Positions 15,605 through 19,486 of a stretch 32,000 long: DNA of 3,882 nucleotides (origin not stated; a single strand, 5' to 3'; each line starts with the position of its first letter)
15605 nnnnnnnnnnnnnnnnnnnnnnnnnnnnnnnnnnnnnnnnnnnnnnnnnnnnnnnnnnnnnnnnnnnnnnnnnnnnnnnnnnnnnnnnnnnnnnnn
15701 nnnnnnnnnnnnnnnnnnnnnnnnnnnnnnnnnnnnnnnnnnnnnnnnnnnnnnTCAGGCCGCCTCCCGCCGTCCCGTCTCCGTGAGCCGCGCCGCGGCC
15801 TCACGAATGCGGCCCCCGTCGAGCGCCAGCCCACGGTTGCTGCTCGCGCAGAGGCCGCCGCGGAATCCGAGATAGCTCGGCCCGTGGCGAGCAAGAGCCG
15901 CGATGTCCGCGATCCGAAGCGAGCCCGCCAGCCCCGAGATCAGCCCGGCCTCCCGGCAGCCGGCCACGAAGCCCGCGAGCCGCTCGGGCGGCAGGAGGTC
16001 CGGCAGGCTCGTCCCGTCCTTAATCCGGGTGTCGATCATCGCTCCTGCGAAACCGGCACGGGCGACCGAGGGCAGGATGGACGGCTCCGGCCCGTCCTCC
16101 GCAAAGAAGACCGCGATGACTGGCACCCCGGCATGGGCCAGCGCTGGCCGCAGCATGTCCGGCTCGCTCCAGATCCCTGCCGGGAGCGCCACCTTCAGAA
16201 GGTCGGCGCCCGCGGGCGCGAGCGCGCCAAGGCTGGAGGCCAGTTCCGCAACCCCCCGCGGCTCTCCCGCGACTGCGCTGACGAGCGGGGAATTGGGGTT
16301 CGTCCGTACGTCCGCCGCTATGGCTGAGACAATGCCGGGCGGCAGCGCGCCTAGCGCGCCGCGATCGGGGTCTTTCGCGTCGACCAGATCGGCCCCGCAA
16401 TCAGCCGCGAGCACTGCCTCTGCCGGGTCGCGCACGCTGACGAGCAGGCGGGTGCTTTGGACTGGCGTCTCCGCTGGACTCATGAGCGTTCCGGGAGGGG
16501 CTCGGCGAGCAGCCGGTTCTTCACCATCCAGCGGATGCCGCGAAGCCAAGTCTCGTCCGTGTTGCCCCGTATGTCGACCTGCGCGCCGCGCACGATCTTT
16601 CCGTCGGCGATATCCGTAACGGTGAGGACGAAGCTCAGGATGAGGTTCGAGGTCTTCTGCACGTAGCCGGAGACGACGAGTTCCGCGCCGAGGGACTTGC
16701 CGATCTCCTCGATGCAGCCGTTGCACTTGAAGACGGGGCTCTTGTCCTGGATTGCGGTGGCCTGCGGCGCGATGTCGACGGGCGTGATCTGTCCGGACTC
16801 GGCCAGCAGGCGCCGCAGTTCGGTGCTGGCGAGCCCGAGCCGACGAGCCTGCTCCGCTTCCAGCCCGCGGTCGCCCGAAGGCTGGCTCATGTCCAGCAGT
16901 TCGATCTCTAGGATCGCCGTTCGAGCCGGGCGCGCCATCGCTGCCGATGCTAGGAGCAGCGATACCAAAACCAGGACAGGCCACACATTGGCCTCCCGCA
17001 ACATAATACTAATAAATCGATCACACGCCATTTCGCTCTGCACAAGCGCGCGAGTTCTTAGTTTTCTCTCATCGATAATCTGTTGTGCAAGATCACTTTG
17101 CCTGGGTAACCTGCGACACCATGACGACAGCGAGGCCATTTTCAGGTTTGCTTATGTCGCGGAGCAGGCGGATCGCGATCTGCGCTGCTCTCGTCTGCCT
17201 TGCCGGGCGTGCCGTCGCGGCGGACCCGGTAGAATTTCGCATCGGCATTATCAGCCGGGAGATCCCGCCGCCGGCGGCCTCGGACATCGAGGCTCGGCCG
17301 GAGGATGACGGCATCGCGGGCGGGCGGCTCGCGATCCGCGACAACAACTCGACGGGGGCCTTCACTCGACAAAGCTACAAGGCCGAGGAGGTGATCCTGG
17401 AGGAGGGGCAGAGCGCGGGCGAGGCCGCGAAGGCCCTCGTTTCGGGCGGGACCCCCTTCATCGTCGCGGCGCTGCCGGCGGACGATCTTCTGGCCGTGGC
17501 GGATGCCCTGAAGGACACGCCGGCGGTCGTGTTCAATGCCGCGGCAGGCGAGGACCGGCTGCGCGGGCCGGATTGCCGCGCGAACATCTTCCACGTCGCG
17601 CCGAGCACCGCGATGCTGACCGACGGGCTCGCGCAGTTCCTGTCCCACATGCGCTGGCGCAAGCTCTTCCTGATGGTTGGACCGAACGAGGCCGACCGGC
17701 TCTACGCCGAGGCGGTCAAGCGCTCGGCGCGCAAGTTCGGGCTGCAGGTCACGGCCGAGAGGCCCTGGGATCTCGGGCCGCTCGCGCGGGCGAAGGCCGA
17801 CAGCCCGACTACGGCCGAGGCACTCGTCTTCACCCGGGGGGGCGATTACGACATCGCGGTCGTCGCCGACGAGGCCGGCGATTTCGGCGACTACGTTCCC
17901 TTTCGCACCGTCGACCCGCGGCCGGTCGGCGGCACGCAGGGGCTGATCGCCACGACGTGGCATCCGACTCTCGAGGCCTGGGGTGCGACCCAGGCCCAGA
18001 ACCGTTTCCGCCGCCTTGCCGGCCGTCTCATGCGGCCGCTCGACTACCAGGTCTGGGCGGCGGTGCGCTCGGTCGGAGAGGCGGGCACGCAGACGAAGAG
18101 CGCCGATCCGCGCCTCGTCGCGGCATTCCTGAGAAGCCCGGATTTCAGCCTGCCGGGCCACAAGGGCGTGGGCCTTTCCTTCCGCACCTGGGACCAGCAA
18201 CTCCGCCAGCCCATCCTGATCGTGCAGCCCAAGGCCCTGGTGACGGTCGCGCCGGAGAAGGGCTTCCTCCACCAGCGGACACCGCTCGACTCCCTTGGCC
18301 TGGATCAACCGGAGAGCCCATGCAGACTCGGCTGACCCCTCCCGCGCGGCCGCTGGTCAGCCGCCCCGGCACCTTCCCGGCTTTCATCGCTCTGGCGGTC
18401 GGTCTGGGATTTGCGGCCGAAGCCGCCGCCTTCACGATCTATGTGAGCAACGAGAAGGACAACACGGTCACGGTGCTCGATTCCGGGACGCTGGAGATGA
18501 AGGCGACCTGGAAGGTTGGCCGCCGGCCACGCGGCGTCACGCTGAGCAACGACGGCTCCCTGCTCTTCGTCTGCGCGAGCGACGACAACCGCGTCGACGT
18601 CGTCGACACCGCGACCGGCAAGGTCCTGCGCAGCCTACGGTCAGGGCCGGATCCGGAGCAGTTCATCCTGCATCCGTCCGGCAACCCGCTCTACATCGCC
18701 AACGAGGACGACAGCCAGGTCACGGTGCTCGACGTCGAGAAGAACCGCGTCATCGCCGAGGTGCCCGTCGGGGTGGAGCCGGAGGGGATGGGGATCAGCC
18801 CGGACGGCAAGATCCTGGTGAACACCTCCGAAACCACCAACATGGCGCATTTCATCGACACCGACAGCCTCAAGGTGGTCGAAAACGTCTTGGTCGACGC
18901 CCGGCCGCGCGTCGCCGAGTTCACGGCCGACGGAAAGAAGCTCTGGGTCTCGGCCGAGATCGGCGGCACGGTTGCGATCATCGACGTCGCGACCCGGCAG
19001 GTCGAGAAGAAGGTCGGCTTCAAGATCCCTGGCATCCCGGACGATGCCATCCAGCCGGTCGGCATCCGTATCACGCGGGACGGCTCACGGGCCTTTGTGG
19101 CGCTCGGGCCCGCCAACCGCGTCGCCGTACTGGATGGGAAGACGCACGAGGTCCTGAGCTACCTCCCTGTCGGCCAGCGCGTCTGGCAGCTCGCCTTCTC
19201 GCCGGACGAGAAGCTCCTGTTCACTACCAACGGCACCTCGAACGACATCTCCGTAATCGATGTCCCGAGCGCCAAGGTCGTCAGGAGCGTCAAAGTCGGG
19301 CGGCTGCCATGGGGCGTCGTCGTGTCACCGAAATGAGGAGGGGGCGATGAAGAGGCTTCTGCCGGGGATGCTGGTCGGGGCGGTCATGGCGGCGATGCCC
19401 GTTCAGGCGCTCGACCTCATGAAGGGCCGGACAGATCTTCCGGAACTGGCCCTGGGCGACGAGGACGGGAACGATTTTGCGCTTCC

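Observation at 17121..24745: lut/ped-type putative lanthanide-uptake cluster beside the H4MPT island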

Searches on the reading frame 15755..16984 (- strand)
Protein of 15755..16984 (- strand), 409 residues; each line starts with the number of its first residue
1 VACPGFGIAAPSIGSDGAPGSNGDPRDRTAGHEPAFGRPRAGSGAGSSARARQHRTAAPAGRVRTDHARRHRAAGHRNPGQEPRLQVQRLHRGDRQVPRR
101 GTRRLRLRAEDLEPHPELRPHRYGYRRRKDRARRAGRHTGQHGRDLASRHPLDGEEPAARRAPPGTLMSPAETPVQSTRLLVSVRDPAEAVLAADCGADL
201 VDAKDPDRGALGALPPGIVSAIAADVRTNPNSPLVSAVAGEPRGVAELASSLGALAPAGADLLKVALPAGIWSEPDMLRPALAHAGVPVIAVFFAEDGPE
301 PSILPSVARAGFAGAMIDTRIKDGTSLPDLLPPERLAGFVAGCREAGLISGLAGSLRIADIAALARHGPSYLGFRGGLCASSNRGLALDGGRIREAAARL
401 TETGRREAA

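Call 11: search_protein_families(library=ncbifam, proteins=[window:15755-16984:-], max_evalue=0.00001)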
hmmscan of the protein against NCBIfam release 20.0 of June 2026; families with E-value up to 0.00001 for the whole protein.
window:15755-16984:- (409 aa): 4 families
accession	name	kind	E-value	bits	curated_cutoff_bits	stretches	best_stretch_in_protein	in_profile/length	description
NF002576.0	PRK02227.1-5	equivalog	1e-50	172.2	297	1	178-393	2-216/236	hypothetical protein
NF002574.0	PRK02227.1-2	subfamily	1.7e-43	148.6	286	1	178-404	2-227/233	hypothetical protein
NF002575.0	PRK02227.1-3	equivalog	1.4e-27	97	304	2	302-395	134-227/233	(5-formylfuran-3-yl)methyl phosphate synthase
NF002573.0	PRK02227.1-1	equivalog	1.2e-25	90.3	341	2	300-394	132-223/236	(5-formylfuran-3-yl)methyl phosphate synthase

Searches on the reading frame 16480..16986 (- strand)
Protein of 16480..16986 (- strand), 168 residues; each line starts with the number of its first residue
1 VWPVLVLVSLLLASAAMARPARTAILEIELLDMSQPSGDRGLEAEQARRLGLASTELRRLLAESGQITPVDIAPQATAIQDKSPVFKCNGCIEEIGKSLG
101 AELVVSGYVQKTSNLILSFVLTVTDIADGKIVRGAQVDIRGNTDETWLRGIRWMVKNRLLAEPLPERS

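Call 64: search_protein_families(library=pfam, proteins=[window:16480-16986:-], max_evalue=0.001)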
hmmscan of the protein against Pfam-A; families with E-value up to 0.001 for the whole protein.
window:16480-16986:- (168 aa): 1 family
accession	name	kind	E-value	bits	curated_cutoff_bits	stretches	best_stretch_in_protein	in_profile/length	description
PF11684.13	DUF3280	-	1.3e-43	149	30.1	1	22-159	2-138/138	Protein of unknown function (DUF2380)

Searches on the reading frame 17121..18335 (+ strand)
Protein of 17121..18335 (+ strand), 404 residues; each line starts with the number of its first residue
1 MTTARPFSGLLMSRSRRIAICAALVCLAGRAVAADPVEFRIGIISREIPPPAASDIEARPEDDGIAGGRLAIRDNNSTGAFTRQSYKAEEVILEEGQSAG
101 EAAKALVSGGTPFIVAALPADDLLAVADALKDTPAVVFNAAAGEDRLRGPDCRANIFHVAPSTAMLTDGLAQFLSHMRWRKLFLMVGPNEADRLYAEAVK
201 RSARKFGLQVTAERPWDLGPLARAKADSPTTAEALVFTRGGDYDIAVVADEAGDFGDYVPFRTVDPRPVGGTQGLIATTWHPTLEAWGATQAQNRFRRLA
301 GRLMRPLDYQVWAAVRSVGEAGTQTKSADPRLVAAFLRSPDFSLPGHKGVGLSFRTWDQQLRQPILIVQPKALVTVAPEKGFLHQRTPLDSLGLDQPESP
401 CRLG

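Call 4: search_protein_families(library=pfam, proteins=[window:17121-18335:+], max_evalue=0.01)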
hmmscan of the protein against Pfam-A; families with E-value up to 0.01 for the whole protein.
window:17121-18335:+ (404 aa): 2 families
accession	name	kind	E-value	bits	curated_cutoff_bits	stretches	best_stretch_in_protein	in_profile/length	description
PF13458.12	Peripla_BP_6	-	8.6e-16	59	31.7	1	97-371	55-339/343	Periplasmic binding protein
PF01094.35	ANF_receptor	-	0.0098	15.4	25.4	0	156-213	96-153/353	Receptor family ligand binding region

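Call 5: search_protein_families(library=ncbifam, proteins=[window:17121-18335:+], max_evalue=0.01)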
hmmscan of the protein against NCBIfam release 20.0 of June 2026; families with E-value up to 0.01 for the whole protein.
window:17121-18335:+ (404 aa): 1 family
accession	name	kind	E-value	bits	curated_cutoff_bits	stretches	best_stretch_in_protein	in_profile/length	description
TIGR03863.1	PQQ_ABC_bind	subfamily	2.4e-137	457.6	413.6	1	54-402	3-347/347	ABC transporter, substrate binding protein, PQQ-dependent alcohol dehydrogenase system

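Call 65: search_solved_structures(query=window:17121-18332:+, max_evalue=0.001)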
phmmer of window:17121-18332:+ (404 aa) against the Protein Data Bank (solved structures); distinct sequences matched with E-value up to 0.001: 0.

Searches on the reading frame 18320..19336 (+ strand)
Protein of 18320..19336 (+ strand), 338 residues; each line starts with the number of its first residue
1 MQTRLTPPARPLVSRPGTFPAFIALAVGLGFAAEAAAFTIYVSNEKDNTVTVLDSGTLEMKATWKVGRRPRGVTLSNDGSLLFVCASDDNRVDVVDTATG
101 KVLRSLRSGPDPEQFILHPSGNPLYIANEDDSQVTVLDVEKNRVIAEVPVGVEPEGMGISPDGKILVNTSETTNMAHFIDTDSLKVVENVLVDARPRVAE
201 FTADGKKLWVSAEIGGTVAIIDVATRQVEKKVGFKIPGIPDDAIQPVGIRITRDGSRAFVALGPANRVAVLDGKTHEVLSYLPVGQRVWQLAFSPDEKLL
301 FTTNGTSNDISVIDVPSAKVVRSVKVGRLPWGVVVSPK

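Call 4: search_protein_families(library=pfam, proteins=[window:18320-19336:+], max_evalue=0.01)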
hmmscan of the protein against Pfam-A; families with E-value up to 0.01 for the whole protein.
window:18320-19336:+ (338 aa): 24 families
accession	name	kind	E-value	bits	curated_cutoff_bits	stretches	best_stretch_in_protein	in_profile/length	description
PF25174.1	Beta-prop_THOC3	-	4.4e-20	72.3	305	3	114-227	51-162/272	THOC3 beta-propeller domain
PF21783.3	YNCE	-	4e-17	63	27.1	3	203-334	207-332/339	YNCE-like beta-propeller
PF10282.15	Lactonase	-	1.4e-15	57.8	21.7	2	40-102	258-327/344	Lactonase, 7-bladed beta-propeller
PF02239.22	Cytochrom_D1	-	5.6e-14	51.9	25.5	1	83-190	8-115/368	Cytochrome D1 heme domain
PF23414.1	Beta-prop_EML_2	-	1.6e-11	44.6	90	1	118-223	7-110/266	Echinoderm microtubule-associated protein second beta-propeller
PF12894.13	ANAPC4_WD40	-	5.4e-10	39.8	22.9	0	285-328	38-80/91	Anaphase-promoting complex subunit 4 WD40 domain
PF24796.1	WDR55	-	9.3e-10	38.5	200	1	69-177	55-163/296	WDR55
PF25168.1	Beta-prop_WDR36-Utp21_2nd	-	5.1e-09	36.3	84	1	39-170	170-300/335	WDR36/Utp21 second beta-propeller domain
PF25175.1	Beta-prop_WDR5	-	9.9e-08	32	250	1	73-225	58-210/296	WDR5 beta-propeller domain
PF24684.1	Vgb_lyase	-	1.7e-07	30.8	50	1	67-316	12-252/290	Virginiamycin B lyase family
PF24807.1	WD40_CDC20-Fz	-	1.8e-07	31.2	200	0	37-171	28-155/292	CDC20/Fizzy WD40 domain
PF23749.1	DUF7165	-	3.6e-07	29.7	26.7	1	53-170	49-167/442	Domain of unknown function (DUF7165)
PF24814.1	WD40_Prp19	-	1e-06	28.5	320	1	42-303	23-278/281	Prp19 WD40 domain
PF16819.11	DUF5074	-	1.6e-05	24.5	27.2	0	128-190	159-222/353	Domain of unknown function (DUF5074)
PF21959.2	DUF6923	-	2e-05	25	27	1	158-230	93-166/234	Repeat of unknown function (DUF6923)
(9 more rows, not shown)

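Call 5: search_protein_families(library=ncbifam, proteins=[window:18320-19336:+], max_evalue=0.01)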
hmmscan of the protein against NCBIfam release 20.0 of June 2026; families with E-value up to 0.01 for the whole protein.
window:18320-19336:+ (338 aa): 15 families
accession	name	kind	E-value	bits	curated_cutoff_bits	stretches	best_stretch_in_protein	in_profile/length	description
TIGR03866.1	PQQ_ABC_repeats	subfamily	7e-156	518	287.3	1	31-337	4-310/310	PQQ-dependent catabolism-associated beta-propeller protein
TIGR02276.1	beta_rpt_yvtn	repeat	2.6e-54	180.9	27.85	5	295-336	1-42/42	beta-propeller repeat protein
NF052340.1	hydrazine_beta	equivalog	1.6e-36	126.2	560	4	158-262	39-135/372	hydrazine synthase subunit beta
NF052342.1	hydrazine_BC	exception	6.9e-30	103.8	1250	4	158-261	45-140/690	hydrazine synthase subunit beta-gamma fusion subunit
NF052280.1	7_blade_YncE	equivalog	2.2e-23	82.6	400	3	83-167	231-314/338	7-bladed beta-propeller protein YncE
NF052460.1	L-NosZ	equivalog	3.3e-23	81.9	700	2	40-190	57-212/480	clade III lactonase-type nitrous-oxide reductase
NF038117.1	choice_anch_I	subfamily_domain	5.8e-15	55.1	300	1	130-289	73-220/458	choice-of-anchor I family protein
NF048007.1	MmpL3Stblzr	equivalog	1.9e-14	53.6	600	3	43-166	199-322/366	MmpL3/TtfA transport complex stabilizer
TIGR03907.1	QH_beta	equivalog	8.2e-07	28.4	223.2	0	266-325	263-321/338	quinohemoprotein amine dehydrogenase subunit beta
NF038015.2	AztD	exception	0.00019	20.3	400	0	266-326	235-294/356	zinc metallochaperone AztD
NF008258.1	PRK11028.1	equivalog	0.00022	20.4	370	0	109-169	175-246/330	6-phosphogluconolactonase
TIGR04246.1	nitrous_NosZ_Gp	equivalog_domain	0.00022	19.6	625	0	294-326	10-42/578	Sec-dependent nitrous-oxide reductase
TIGR04244.1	nitrous_NosZ_RR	equivalog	0.00068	18.3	625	0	162-316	201-345/627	TAT-dependent nitrous-oxide reductase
NF000096.1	stregra_B_VgbB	exception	0.0033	16.7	600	0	17-96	140-210/295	streptogramin B lyase Vgb(B)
NF041516.1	PA2928_fam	subfamily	0.0036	16.7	70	0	91-141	70-120/376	PA2928 family protein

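Call 20: find_encoding_contigs(protein=window:18320-19336:+, flank=10000, max_places=6)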
Protein window:18320-19336:+ (338 aa): no gene with exactly this product is on record in the collection.

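Call 21: find_homologous_proteins(query=window:18320-19336:+, max_evalue=1e-10)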
Query window:18320-19336:+ (338 aa): 3620 proteins with E <= 1e-10 among 8000 candidates; the best 120 are listed.
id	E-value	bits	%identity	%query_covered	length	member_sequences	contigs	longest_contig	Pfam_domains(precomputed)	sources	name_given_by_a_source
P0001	1.0e-153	529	75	89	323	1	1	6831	PF25168.2,PF25174.2,PF24814.2,PF23381.2,PF12894.14,PF25175.2,PF21783.3,PF24817.2,PF02239.23,PF24684.2,PF24796.2,PF22494.4,PF10282.16,PF24807.2,PF23414.2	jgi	jgi:PQQ-dependent catabolism-associated beta-propeller protein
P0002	2.2e-151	521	72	97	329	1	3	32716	PF25168.2,PF25174.2,PF24814.2,PF23381.2,PF25173.2,PF12894.14,PF25175.2,PF21783.3,PF24817.2,PF02239.23,PF24684.2,PF24796.2,PF08450.19,PF22494.4,PF10282.16,PF24807.2,PF23414.2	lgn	-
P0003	2.3e-147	508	73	89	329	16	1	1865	PF25168.2,PF25174.2,PF24814.2,PF23381.2,PF12894.14,PF25175.2,PF21783.3,PF02239.23,PF24684.2,PF24796.2,PF22494.4,PF10282.16,PF23414.2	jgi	jgi:PQQ-dependent catabolism-associated beta-propeller protein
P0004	7.0e-141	487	67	94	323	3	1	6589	PF25168.2,PF25174.2,PF24814.2,PF23381.2,PF12894.14,PF25175.2,PF21783.3,PF24817.2,PF02239.23,PF24796.2,PF22494.4,PF10282.16,PF24807.2,PF16819.12,PF00400.39,PF23749.2,PF23414.2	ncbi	ncbi:MAG: YVTN family beta-propeller repeat protein [Hyphomicrobiaceae bacterium]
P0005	3.2e-140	485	70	89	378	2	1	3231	PF25168.2,PF13970.13,PF25174.2,PF24814.2,PF23381.2,PF12894.14,PF25175.2,PF21783.3,PF02239.23,PF24796.2,PF22494.4,PF10282.16,PF24807.2,PF16819.12,PF00400.39,PF23749.2,PF23414.2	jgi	jgi:PQQ-dependent catabolism-associated beta-propeller protein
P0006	5.0e-139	481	67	93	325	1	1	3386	PF25168.2,PF25174.2,PF24814.2,PF23381.2,PF12894.14,PF25175.2,PF21783.3,PF24817.2,PF02239.23,PF24796.2,PF16755.12,PF22494.4,PF23393.3,PF10282.16,PF24807.2,PF23414.2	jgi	-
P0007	7.7e-139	480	54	90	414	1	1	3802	PF25168.2,PF13970.13,PF25174.2,PF24814.2,PF23381.2,PF12894.14,PF25175.2,PF21783.3,PF02239.23,PF24796.2,PF01436.28,PF16755.12,PF22494.4,PF23393.3,PF10282.16,PF25172.2,PF24807.2,PF16819.12,PF23414.2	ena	-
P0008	4.9e-138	478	70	93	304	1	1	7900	PF25168.2,PF25174.2,PF23381.2,PF12894.14,PF25175.2,PF21783.3,PF24817.2,PF02239.23,PF24684.2,PF24796.2,PF01436.28,PF16755.12,PF22494.4,PF10282.16,PF24807.2,PF23414.2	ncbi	-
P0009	4.0e-137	475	68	93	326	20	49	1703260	PF25168.2,PF13970.13,PF25174.2,PF24814.2,PF23381.2,PF12894.14,PF25175.2,PF21783.3,PF24817.2,PF02239.23,PF24796.2,PF16755.12,PF22494.4,PF23393.3,PF10282.16,PF25172.2,PF24807.2,PF00400.39,PF23414.2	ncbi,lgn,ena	-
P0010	7.5e-137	474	68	90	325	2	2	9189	PF25174.2,PF24814.2,PF23381.2,PF25175.2,PF21783.3,PF24817.2,PF02239.23,PF24796.2,PF08450.19,PF22494.4,PF10282.16,PF24807.2,PF23414.2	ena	-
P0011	1.9e-136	472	66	93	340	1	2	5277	PF13970.13,PF25174.2,PF24814.2,PF23381.2,PF25175.2,PF21783.3,PF24817.2,PF02239.23,PF24796.2,PF22494.4,PF10282.16,PF24807.2,PF16819.12,PF23414.2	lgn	-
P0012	2.1e-136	472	67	94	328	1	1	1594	PF25168.2,PF13970.13,PF25174.2,PF24814.2,PF23381.2,PF12894.14,PF25175.2,PF21783.3,PF24817.2,PF02239.23,PF24796.2,PF22494.4,PF23393.3,PF10282.16,PF24807.2,PF26550.2,PF16819.12,PF00400.39,PF23414.2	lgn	-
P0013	4.3e-136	471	68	88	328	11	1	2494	PF25168.2,PF13970.13,PF25174.2,PF24814.2,PF23381.2,PF21959.3,PF12894.14,PF25175.2,PF21783.3,PF24817.2,PF02239.23,PF24796.2,PF22494.4,PF23393.3,PF10282.16,PF24807.2,PF16819.12,PF00400.39,PF23414.2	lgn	-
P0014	4.8e-136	471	67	92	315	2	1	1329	PF13970.13,PF25174.2,PF24814.2,PF23381.2,PF12894.14,PF25175.2,PF21783.3,PF24817.2,PF02239.23,PF24796.2,PF22494.4,PF10282.16,PF24807.2,PF16819.12,PF23414.2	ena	-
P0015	1.8e-135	469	66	93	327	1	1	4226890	PF25168.2,PF13970.13,PF25174.2,PF24814.2,PF23381.2,PF12894.14,PF25175.2,PF21783.3,PF24817.2,PF02239.23,PF24796.2,PF16755.12,PF22494.4,PF23393.3,PF05096.19,PF10282.16,PF24807.2,PF25460.2,PF16819.12,PF00400.39,PF23414.2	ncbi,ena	-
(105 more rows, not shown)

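Call 66: search_solved_structures(query=window:18320-19333:+, max_evalue=0.001)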
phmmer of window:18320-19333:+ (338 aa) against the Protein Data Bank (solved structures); distinct sequences matched with E-value up to 0.001: 62 (the best 60 are shown).
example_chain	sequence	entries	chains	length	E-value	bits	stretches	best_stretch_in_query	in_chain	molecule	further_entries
1l0q_A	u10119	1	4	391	1.6e-45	158.7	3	40-229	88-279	Surface layer protein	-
5c2v_B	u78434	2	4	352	9.6e-24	87.1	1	70-248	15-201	HYDRAZINE SYNTHASE BETA SUBUNIT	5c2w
3vgz_A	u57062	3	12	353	6.7e-14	54.8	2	81-167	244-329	Uncharacterized protein YncE | PQQ-dependent catabolism-associated beta-propeller protein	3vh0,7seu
3bws_A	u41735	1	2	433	7.7e-13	51.3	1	40-167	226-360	protein Lp49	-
6g6m_A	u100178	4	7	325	2.3e-11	46.4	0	40-143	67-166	Tako8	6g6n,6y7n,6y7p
6y7o_A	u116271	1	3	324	3.8e-11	45.7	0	40-143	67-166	Tako8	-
6ufx_A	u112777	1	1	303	8.8e-08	34.7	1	73-225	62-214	WD repeat-containing protein 5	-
24xn_A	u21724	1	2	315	1.2e-07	34.2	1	73-224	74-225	WD repeat-containing protein 5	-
10tc_A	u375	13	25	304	1.2e-07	34.2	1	73-223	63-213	WD repeat-containing protein 5 | WDR5 | WD repeat domain 5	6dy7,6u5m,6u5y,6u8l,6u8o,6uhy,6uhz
6dya_A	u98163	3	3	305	1.2e-07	34.2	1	73-224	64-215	WD repeat-containing protein 5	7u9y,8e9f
6pg4_A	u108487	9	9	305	1.2e-07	34.2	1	73-224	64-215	WD repeat-containing protein 5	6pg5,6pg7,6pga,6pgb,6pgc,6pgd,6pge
6iam_A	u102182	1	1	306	1.2e-07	34.2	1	73-224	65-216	WD repeat-containing protein 5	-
6byn_W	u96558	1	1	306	1.2e-07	34.2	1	73-224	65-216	WD repeat-containing protein 5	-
2g99_A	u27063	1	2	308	1.2e-07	34.2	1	73-223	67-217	WD-repeat protein 5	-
7jto_B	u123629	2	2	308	1.2e-07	34.2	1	73-223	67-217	WD repeat-containing protein 5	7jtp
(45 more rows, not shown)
